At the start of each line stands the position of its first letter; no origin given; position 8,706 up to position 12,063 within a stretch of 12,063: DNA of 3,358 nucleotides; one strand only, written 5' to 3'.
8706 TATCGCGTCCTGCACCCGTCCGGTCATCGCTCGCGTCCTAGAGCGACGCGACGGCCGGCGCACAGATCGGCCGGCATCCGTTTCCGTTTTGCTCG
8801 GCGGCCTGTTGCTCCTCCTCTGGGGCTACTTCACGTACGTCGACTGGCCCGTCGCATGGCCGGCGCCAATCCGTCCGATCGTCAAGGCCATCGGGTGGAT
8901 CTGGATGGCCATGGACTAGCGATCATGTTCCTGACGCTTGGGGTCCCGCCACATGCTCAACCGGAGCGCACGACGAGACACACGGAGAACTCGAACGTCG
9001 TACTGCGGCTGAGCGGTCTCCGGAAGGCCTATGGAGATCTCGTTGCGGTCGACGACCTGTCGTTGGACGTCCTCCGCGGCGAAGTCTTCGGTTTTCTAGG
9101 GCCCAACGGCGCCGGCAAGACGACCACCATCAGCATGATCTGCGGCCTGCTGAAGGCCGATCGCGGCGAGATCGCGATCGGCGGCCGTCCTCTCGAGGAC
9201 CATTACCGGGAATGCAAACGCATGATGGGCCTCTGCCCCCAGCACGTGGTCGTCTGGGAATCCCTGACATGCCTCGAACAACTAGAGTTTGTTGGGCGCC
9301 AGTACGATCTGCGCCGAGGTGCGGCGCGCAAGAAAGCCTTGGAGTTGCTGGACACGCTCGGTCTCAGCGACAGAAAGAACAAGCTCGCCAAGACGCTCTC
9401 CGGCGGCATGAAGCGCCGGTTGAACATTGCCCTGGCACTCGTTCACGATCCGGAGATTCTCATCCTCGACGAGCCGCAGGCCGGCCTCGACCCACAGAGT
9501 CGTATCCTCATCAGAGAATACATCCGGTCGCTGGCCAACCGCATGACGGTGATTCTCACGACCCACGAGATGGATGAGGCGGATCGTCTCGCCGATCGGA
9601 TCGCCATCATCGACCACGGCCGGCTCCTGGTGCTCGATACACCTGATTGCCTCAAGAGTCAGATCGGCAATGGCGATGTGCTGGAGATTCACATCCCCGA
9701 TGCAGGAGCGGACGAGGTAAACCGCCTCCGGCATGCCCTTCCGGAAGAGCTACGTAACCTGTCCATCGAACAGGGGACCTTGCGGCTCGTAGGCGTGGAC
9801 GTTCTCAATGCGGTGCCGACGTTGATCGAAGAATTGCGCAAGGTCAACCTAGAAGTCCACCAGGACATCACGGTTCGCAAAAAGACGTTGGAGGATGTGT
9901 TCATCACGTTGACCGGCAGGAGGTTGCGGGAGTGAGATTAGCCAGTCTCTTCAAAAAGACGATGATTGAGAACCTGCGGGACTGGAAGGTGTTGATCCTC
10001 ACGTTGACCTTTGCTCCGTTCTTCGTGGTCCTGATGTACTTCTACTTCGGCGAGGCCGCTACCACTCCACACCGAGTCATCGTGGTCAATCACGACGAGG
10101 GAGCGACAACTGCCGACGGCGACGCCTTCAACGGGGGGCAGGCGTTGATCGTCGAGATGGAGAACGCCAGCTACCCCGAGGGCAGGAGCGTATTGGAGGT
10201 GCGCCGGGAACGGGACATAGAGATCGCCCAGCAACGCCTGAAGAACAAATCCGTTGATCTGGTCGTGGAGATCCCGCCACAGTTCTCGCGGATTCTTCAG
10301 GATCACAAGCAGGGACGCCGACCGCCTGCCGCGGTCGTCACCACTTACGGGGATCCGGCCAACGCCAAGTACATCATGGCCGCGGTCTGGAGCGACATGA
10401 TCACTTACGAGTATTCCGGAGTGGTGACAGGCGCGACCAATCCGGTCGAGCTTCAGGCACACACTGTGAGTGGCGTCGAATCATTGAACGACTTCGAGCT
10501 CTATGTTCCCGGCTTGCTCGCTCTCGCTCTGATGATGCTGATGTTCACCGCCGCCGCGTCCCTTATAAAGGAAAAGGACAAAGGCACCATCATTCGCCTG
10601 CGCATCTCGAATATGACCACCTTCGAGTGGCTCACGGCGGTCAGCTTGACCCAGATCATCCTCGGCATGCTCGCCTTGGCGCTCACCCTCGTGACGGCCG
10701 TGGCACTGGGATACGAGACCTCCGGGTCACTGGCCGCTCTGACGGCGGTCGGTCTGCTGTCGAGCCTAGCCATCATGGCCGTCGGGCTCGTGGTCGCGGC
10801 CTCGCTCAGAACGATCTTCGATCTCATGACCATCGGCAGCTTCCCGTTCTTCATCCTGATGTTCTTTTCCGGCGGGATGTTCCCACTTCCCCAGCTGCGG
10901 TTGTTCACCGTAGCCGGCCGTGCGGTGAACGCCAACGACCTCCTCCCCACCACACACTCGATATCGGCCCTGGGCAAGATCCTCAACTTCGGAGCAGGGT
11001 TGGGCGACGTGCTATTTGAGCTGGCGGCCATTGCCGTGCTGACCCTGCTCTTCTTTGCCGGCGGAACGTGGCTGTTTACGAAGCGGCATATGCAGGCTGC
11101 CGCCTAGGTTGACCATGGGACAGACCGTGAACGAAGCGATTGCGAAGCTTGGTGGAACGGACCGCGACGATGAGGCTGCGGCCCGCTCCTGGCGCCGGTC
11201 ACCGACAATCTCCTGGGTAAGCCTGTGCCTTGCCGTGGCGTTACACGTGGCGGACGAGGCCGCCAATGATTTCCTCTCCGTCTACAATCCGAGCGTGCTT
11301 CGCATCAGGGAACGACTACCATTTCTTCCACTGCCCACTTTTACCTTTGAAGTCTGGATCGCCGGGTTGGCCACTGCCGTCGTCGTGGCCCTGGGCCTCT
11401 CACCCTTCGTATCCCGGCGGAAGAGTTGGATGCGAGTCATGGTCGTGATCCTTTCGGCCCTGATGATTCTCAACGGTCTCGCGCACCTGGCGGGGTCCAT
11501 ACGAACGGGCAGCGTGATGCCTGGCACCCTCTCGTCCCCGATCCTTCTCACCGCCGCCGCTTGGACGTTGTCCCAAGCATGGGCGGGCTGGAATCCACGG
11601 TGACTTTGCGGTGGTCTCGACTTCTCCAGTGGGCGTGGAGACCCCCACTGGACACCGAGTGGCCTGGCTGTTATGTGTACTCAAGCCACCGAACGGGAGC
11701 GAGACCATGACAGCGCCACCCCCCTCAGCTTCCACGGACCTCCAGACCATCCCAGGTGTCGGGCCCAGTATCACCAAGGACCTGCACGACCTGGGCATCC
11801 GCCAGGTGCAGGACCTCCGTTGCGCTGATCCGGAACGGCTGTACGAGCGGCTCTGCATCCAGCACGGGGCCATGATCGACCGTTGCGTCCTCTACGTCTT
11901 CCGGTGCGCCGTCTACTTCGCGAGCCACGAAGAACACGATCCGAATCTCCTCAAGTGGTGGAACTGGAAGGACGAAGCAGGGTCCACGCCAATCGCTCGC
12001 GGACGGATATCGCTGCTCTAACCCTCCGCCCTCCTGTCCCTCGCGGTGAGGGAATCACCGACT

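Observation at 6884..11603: YtrA-type GntR operon pairing an N-terminally extended SPFH/stomatin protein and two small TM proteins with an ABC-2 exporter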

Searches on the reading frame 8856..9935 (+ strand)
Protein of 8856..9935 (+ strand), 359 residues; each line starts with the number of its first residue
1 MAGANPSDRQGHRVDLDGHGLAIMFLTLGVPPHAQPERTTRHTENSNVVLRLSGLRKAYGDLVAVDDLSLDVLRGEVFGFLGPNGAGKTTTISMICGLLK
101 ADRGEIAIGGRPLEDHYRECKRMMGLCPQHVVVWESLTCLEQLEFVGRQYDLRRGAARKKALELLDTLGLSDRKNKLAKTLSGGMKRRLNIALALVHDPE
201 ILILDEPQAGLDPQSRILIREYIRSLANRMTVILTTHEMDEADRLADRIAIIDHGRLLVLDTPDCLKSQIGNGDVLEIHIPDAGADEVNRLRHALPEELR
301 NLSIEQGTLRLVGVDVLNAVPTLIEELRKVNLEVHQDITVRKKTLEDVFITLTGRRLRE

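Call 3: search_protein_families(library=pfam, proteins=[window:8856-9935:+], max_evalue=0.01)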
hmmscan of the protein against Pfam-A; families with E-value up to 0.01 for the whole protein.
window:8856-9935:+ (359 aa): 8 families
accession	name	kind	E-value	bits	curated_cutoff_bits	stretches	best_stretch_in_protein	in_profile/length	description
PF00005.33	ABC_tran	-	1.1e-32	113.9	25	1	66-208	2-136/137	ABC transporter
PF13304.12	AAA_21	-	2.5e-12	47.9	27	1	171-238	228-299/304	AAA domain, putative AbiEii toxin, Type IV TA system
PF02463.25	SMC_N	-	1.5e-05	24.9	40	1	179-242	135-202/220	RecF/RecN/SMC N terminal domain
PF13175.12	AAA_15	-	0.001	19.2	32.1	0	198-237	328-369/374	AAA ATPase domain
PF13476.12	AAA_23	-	0.0042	18.2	27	1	70-99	15-43/201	AAA domain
PF00004.35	AAA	-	0.0042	18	21.2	0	80-102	3-25/131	ATPase family associated with various cellular activities (AAA)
PF13191.12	AAA_16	-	0.0056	17.6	32.6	0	82-228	31-161/167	AAA ATPase domain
PF13401.12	AAA_22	-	0.0091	16.8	27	0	82-231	12-117/130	AAA domain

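Call 4: search_protein_families(library=ncbifam, proteins=[window:8856-9935:+], max_evalue=0.01)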
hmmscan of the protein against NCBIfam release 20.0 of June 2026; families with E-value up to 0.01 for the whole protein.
window:8856-9935:+ (359 aa): 190 families (the best 25 are shown)
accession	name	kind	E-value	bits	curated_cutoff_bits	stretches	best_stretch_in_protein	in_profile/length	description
TIGR01188.1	drrA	subfamily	2.1e-82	276.8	312.45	1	57-354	1-302/302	daunorubicin resistance ABC transporter, ATP-binding protein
NF010060.0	PRK13537.1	equivalog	5.7e-64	216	521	1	41-358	7-313/314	nodulation factor ABC transporter ATP-binding protein NodI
NF010059.0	PRK13536.1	equivalog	1.1e-59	201.9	549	1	40-358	34-341/342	nodulation factor ABC transporter ATP-binding protein NodI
TIGR01288.1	nodI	equivalog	5.8e-59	199.6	424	1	46-358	1-302/303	nodulation factor ABC transporter ATP-binding protein NodI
NF033858.1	ABC2_perm_RbbA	equivalog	3.5e-57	194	1050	1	41-273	258-491/909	ribosome-associated ATPase/putative transporter RbbA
TIGR03522.1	GldA_ABC_ATP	equivalog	3.3e-52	177.8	402.6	1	50-353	3-301/301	gliding motility-associated ABC transporter ATP-binding subunit GldA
TIGR03864.1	PQQ_ABC_ATP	hypoth_equivalog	1.7e-50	171.7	302.25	1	50-275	2-228/236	ABC transporter, ATP-binding subunit, PQQ-dependent alcohol dehydrogenase system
TIGR01257.1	rim_protein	equivalog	4e-46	156.6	4012.85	1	63-276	944-1157/2272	rim ABC transporter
TIGR04406.1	LPS_export_lptB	equivalog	1.4e-45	155.4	240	1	50-264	2-220/239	LPS export ABC transporter ATP-binding protein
TIGR03740.1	galliderm_ABC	subfamily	5.8e-44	150.4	309.75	1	51-258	2-203/223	lantibiotic protection ABC transporter ATP-binding subunit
TIGR03265.1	PhnT2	equivalog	2.2e-43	148.9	457.7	1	49-264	4-220/353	putative 2-aminoethylphosphonate ABC transporter ATP-binding protein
TIGR03258.1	PhnT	equivalog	1.1e-40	139.8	499.15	1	50-272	9-233/359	2-aminoethylphosphonate ABC transport system ATP-binding subunit PhnT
TIGR00968.1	3a0106s01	subfamily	1.3e-40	139.4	342.75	1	53-271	4-223/237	sulfate ABC transporter ATP-binding protein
TIGR04521.1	ECF_ATPase_2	equivalog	5.1e-40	137.3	330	1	63-281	19-247/279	energy-coupling factor transporter ATPase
TIGR01186.1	proV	subfamily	2.5e-39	135.4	326.6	1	58-266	2-217/363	betaine/proline/choline family ABC transporter ATP-binding protein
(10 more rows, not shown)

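Call 29: search_protein_families(library=padloc, proteins=[window:8925-9935:+], max_evalue=0.001)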
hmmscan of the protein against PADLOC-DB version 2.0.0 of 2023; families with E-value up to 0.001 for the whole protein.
window:8925-9935:+ (336 aa): 17 families
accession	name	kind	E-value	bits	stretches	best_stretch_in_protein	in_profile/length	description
PDLC04135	mad3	-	9.2e-35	118.9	2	145-231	251-339/374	mads_3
PDLC02980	AriA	-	1.6e-10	39.5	1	156-214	236-298/304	-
PDLC04140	mad8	-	1.1e-09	36.3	1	41-217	16-235/314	mads_8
PDLC04175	HEC-01A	-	6.6e-08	30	1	155-217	246-310/363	-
PDLC00091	GajA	-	1.1e-05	22.5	1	177-214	298-337/627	AAA ATPase domain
PDLC04177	HEC-01A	-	1.5e-05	22.2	1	155-224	274-345/393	-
PDLC00099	GajA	-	1.5e-05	22.2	1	116-215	235-340/626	AAA ATPase domain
PDLC04183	HEC-01A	-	1.8e-05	22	1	146-224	275-353/402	-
PDLC04164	AriA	-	2.1e-05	22.2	0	156-215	170-232/253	-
PDLC04178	HEC-01A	-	2.2e-05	21.7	0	150-218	257-330/399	-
PDLC02335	AbiLi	-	2.2e-05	21.7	0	134-217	154-239/326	AbiLi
PDLC04174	HEC-01A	-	3.4e-05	21.2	1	148-218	137-211/264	-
PDLC00096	GajA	-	3.6e-05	20.7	0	177-215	290-333/630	AAA ATPase domain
PDLC02979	AriA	-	5.1e-05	21.2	0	175-214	327-368/373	-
PDLC04541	PDC-M25A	-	0.00083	16.5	0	138-214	232-305/380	-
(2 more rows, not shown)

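Call 51: search_protein_families(library=pfam, proteins=[window:8925-9935:+], max_evalue=0.001)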
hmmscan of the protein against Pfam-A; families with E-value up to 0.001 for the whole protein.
window:8925-9935:+ (336 aa): 4 families
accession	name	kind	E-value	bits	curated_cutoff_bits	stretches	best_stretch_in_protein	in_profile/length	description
PF00005.33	ABC_tran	-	9.5e-33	114.1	25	1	43-185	2-136/137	ABC transporter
PF13304.12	AAA_21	-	1.7e-12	48.5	27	1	148-215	228-299/304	AAA domain, putative AbiEii toxin, Type IV TA system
PF02463.25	SMC_N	-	1.3e-05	25.2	40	0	156-219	135-202/220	RecF/RecN/SMC N terminal domain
PF13175.12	AAA_15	-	0.00086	19.5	32.1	0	175-214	328-369/374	AAA ATPase domain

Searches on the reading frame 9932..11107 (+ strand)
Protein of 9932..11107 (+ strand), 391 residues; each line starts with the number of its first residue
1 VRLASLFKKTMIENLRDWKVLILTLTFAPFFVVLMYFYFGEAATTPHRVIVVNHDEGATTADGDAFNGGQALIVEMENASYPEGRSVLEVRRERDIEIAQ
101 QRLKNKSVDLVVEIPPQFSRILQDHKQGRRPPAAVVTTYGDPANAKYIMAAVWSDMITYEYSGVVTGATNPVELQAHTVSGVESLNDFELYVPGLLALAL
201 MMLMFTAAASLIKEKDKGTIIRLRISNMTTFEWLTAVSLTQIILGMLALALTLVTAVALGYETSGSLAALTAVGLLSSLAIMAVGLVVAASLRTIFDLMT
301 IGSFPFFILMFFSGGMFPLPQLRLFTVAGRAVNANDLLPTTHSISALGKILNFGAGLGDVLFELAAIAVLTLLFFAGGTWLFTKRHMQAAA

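Call 3: search_protein_families(library=pfam, proteins=[window:9932-11107:+], max_evalue=0.01)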
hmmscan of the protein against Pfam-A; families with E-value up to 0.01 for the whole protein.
window:9932-11107:+ (391 aa): 2 families
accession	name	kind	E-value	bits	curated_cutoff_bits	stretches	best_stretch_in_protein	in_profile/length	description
PF12698.13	ABC2_membrane_3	-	6.2e-30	104.9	31.6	1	19-377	2-344/347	ABC-2 family transporter protein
PF01061.29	ABC2_membrane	-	8.2e-16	58.6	26.9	1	184-323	51-187/211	ABC-2 type transporter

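Call 4: search_protein_families(library=ncbifam, proteins=[window:9932-11107:+], max_evalue=0.01)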
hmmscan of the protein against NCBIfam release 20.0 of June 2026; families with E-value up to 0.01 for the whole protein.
window:9932-11107:+ (391 aa): 6 families
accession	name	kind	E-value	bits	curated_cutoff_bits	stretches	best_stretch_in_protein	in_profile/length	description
NF033858.1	ABC2_perm_RbbA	equivalog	2.9e-19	68.5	1050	1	62-384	591-906/909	ribosome-associated ATPase/putative transporter RbbA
TIGR03061.1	pip_yhgE_Nterm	subfamily_domain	1e-07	31.7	96.15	1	21-143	15-131/164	YhgE/Pip family protein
NF038293.1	permease_SagH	equivalog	5.4e-07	28.7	450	1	5-322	3-312/370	SagH family ABC transporter permease subunit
TIGR01247.1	drrB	subfamily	0.00017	21.3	223.05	1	187-327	45-186/236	daunorubicin resistance ABC transporter membrane protein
TIGR03861.1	phenyl_ABC_PedC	subfamily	0.00028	20.6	241.35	1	188-324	58-196/253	alcohol ABC transporter, permease protein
TIGR03929.1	T7_esaA_Nterm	equivalog_domain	0.0018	17.9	122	1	45-124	32-103/193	type VII secretion protein EsaA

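Call 29: search_protein_families(library=padloc, proteins=[window:9932-11107:+], max_evalue=0.001)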
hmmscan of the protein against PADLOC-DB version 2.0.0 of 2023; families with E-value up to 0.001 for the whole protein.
window:9932-11107:+ (391 aa): 0 families

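Call 37: find_related_loci(query=window:9932-11107:+, collection=metagenome_contigs, flank=6000)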
Query window:9932-11107:+ (391 aa) in metagenome_contigs; peptide patterns used: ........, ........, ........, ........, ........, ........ (x = any residue, [..] = any of these).
148 stretches matched a pattern; 91 encode a relative of the query (tblastn E <= 1e-3); the best 80 are kept; 80 distinct loci.
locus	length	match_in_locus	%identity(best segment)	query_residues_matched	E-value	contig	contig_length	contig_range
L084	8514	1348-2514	70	1-389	0e+0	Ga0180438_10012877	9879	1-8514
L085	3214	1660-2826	69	1-390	0e+0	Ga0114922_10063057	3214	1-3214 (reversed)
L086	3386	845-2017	68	1-391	0e+0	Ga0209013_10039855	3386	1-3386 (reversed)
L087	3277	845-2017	66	1-391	0e+0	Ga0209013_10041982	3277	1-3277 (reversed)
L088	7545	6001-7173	68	1-391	2e-177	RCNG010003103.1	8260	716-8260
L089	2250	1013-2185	68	1-391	0e+0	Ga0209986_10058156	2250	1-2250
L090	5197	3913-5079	65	1-390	0e+0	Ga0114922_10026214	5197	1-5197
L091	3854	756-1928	68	1-391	0e+0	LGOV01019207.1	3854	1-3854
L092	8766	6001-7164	64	1-389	8e-175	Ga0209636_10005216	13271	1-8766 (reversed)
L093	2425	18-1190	67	1-391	0e+0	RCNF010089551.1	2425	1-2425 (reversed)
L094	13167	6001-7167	64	1-389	1e-172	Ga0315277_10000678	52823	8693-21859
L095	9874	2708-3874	64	1-389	1e-172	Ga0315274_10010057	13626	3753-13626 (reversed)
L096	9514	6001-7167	66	1-390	4e-172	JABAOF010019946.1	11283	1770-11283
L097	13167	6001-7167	66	1-390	1e-171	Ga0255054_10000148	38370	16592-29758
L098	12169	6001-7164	66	1-389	2e-171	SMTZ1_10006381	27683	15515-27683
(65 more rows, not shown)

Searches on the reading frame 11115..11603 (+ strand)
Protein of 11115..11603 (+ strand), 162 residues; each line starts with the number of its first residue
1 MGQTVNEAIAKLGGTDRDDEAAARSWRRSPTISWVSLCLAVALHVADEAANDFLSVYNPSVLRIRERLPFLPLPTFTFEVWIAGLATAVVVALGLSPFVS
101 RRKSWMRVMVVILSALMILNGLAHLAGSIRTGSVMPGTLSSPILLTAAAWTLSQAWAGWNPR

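Call 3: search_protein_families(library=pfam, proteins=[window:11115-11603:+], max_evalue=0.01)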
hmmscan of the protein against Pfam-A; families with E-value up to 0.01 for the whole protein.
window:11115-11603:+ (162 aa): 2 families
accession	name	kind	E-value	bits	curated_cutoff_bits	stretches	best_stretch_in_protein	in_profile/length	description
PF13787.11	HXXEE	-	2.2e-07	32.1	25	1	37-150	3-113/114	Protein of unknown function with HXXEE motif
PF24283.1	DUF7471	-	0.0031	18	27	1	78-120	5-47/86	Family of unknown function (DUF7471)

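Call 4: search_protein_families(library=ncbifam, proteins=[window:11115-11603:+], max_evalue=0.01)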
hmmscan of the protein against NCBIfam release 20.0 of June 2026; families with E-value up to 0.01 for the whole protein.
window:11115-11603:+ (162 aa): 0 families

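Call 29: search_protein_families(library=padloc, proteins=[window:11115-11603:+], max_evalue=0.001)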
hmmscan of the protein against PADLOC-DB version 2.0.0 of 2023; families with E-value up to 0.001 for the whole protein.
window:11115-11603:+ (162 aa): 0 families

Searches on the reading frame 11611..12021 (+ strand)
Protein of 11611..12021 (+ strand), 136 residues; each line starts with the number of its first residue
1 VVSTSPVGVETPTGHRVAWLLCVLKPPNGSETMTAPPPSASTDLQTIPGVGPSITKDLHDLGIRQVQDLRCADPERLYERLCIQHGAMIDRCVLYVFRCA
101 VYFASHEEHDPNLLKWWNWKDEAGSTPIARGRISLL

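Call 3: search_protein_families(library=pfam, proteins=[window:11611-12021:+], max_evalue=0.01)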
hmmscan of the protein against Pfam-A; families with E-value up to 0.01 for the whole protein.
window:11611-12021:+ (136 aa): 5 families
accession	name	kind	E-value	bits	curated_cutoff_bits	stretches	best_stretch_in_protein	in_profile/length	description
PF11731.14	Cdd1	-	4.9e-30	104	25.5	1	41-122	5-83/86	Pathogenicity locus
PF21999.2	IMS_HHH_1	-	8e-06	26.7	27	1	46-89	2-45/53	DNA polymerase-iota, thumb domain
PF14520.12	HHH_5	-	1.8e-05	25.5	27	1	42-78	2-38/57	Helix-hairpin-helix domain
PF04994.19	TfoX_C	-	0.00032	21.2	23.1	1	42-101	3-61/81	TfoX C-terminal domain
PF10391.15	DNA_pol_lambd_f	-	0.00071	19.8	29.8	1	44-77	3-36/51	Fingers domain of DNA polymerase lambda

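Call 4: search_protein_families(library=ncbifam, proteins=[window:11611-12021:+], max_evalue=0.01)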
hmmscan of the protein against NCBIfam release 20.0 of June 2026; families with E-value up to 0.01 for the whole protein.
window:11611-12021:+ (136 aa): 8 families
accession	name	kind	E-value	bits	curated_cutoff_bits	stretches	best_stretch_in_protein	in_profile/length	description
NF002751.0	PRK02794.1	equivalog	0.00076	18.5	371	1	42-83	211-252/425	DNA polymerase IV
NF003301.0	PRK04301.1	equivalog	0.0011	18.2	259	1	41-85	4-48/316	DNA repair and recombination protein RadA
NF002882.0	PRK03348.1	equivalog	0.0012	17.7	389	1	44-89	182-227/461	DNA polymerase IV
NF002883.0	PRK03352.1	equivalog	0.0027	17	330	1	46-88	181-223/347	DNA polymerase IV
NF008165.0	PRK10917.1-3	equivalog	0.0032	16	711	1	41-88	7-54/692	ATP-dependent DNA helicase RecG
NF002677.0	PRK02406.1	equivalog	0.0044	16.2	256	1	42-81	180-219/357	DNA polymerase IV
NF009040.0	PRK12373.1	equivalog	0.0086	15.8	514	1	32-66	313-347/400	NADH-quinone oxidoreductase subunit E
NF008966.0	PRK12311.1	equivalog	0.009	15.1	526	1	32-78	260-308/334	30S ribosomal protein S2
